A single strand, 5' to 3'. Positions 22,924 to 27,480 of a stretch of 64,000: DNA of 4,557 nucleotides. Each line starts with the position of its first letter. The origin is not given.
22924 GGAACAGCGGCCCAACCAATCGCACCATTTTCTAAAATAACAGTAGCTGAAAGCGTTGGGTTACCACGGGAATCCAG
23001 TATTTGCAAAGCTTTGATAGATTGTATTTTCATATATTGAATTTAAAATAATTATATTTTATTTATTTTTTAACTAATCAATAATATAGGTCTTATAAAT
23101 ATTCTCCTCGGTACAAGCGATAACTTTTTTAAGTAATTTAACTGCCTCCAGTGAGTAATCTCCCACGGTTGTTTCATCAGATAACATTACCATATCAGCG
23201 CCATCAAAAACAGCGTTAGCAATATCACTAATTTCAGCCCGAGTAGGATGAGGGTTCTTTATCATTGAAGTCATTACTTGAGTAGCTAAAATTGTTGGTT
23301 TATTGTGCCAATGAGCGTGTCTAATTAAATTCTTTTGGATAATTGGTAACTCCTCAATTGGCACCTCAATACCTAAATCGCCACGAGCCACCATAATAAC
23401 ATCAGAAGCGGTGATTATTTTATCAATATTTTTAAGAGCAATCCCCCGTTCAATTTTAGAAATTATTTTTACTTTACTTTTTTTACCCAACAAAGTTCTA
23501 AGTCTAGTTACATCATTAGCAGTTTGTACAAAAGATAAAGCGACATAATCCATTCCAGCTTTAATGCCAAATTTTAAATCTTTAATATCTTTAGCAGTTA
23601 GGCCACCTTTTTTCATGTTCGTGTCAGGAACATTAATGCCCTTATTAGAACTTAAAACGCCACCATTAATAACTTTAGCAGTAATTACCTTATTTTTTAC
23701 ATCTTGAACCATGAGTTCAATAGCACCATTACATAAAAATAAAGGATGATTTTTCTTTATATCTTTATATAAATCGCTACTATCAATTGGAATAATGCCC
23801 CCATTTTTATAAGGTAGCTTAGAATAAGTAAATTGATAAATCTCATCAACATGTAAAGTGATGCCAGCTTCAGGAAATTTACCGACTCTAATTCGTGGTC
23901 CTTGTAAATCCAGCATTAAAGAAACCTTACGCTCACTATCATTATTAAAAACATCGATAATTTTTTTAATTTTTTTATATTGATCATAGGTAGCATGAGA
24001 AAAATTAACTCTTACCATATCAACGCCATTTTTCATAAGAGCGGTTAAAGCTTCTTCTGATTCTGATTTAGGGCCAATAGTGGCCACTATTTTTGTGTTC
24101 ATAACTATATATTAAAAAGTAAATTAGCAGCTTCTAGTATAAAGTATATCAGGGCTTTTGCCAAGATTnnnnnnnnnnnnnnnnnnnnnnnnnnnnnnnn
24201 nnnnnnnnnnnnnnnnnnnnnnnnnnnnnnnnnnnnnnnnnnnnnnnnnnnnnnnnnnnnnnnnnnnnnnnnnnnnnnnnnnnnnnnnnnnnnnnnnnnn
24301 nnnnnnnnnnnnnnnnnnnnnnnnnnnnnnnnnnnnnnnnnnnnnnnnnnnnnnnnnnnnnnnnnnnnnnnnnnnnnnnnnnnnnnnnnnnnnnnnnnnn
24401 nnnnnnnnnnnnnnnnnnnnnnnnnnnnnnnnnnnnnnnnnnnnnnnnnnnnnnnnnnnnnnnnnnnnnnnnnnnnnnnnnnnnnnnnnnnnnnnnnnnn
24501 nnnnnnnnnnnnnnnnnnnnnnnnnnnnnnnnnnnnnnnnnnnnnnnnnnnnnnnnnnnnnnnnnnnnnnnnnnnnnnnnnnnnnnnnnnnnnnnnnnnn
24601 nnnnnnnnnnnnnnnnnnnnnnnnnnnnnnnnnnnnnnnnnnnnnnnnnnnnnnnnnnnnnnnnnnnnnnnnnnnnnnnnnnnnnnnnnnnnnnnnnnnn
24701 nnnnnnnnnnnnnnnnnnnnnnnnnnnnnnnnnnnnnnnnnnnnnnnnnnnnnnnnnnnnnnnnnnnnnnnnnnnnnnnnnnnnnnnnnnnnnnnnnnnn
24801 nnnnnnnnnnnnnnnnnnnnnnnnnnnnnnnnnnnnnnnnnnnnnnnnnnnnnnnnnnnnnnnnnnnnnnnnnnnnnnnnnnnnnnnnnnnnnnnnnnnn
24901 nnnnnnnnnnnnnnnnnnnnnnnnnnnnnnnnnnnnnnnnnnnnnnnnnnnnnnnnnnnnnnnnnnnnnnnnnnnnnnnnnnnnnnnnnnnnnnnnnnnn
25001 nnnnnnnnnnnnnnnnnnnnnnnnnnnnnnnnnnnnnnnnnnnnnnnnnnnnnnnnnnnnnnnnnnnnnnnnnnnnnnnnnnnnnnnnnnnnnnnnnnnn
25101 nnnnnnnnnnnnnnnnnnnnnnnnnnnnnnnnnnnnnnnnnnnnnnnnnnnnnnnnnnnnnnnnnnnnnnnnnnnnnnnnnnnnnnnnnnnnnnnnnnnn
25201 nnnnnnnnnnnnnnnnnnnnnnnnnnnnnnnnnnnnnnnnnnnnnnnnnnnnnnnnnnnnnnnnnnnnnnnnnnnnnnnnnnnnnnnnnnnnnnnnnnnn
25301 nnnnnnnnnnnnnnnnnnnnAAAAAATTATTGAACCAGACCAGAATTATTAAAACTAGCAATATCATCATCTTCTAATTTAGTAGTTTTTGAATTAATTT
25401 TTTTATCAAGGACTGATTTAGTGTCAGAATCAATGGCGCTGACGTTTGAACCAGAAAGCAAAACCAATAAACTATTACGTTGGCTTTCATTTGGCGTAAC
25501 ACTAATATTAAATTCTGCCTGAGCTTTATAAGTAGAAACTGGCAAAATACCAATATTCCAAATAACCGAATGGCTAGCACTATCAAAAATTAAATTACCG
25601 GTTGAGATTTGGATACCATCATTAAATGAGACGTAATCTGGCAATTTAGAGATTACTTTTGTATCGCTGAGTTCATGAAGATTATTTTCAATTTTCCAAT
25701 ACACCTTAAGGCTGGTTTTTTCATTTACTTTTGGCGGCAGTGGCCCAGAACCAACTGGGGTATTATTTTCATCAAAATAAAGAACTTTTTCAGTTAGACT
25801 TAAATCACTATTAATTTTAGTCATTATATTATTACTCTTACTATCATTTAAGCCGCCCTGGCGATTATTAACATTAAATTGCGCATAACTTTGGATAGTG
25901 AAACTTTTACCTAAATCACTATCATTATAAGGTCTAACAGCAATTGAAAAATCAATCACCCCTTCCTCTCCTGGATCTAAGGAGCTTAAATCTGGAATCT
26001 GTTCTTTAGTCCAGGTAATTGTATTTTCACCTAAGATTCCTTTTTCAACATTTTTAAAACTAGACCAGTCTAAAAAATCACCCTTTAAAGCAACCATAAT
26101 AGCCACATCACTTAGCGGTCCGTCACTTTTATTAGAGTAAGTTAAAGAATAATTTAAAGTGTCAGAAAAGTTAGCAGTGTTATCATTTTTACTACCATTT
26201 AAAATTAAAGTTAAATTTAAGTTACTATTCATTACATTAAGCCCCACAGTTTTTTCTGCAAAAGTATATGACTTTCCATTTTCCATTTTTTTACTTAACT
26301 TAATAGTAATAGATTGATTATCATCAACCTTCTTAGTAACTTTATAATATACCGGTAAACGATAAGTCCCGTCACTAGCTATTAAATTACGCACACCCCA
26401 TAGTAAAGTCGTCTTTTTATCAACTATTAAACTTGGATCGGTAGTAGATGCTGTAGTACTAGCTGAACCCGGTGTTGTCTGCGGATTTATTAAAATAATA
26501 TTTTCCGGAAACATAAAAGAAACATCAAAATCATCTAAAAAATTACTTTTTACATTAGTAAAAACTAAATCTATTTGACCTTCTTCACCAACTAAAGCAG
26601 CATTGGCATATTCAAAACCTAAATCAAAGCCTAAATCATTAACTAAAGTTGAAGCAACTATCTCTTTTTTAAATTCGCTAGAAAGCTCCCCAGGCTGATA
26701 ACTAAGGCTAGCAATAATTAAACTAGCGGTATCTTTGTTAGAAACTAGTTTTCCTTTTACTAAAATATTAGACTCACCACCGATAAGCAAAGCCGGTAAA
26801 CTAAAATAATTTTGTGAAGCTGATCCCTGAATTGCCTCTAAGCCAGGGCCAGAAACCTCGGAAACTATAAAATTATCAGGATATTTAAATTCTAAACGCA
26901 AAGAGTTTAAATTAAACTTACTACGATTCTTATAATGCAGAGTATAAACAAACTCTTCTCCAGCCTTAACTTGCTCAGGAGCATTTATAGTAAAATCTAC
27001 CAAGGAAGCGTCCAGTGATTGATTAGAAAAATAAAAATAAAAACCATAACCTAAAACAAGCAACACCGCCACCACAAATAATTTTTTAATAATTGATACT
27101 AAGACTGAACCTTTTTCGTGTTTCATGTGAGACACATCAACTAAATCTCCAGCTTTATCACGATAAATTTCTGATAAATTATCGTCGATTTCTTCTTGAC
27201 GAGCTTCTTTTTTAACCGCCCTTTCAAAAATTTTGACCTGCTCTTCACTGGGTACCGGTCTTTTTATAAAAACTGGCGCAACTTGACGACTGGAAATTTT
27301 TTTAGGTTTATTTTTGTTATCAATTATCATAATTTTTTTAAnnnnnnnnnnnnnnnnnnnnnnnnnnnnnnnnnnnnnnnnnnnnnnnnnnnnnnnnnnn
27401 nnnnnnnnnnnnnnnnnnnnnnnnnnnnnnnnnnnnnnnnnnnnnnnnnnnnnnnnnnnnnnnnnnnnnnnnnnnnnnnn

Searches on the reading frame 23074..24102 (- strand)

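Call 26: search_protein_families(library=pfam, proteins=[window:23074-24102:-], max_evalue=0.001)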
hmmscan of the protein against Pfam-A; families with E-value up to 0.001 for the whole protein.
window:23074-24102:- (342 aa): 1 family
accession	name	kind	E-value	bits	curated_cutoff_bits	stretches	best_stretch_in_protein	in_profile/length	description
PF00224.27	PK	-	1.1e-98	330.8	30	1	2-321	3-328/328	Pyruvate kinase, barrel domain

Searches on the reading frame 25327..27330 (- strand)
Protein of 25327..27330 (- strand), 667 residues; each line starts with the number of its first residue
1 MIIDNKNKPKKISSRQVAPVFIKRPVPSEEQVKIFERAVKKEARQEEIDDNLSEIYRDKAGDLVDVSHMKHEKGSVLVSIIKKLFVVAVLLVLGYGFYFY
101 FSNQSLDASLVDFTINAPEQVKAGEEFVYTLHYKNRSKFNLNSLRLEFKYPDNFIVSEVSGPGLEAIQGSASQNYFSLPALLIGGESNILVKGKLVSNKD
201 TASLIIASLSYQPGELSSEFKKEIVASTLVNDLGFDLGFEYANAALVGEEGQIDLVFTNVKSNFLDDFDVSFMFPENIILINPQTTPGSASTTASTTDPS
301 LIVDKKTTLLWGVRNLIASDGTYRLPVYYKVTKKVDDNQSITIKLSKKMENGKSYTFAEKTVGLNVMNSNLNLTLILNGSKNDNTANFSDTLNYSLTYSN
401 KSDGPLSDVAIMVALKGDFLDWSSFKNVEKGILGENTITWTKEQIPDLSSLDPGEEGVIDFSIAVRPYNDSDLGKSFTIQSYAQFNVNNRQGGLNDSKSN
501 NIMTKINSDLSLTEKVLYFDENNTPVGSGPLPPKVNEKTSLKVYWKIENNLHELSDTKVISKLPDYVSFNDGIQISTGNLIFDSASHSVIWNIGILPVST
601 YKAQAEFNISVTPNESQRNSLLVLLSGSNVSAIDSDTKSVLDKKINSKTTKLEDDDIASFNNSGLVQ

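Call 26: search_protein_families(library=pfam, proteins=[window:25327-27330:-], max_evalue=0.001)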
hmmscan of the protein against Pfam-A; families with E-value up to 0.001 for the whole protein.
window:25327-27330:- (667 aa): 1 family
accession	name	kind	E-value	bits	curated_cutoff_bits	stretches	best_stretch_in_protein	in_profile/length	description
PF02883.26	Alpha_adaptinC2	-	7.3e-06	26.7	27.6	0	388-415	22-49/111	Adaptin C-terminal domain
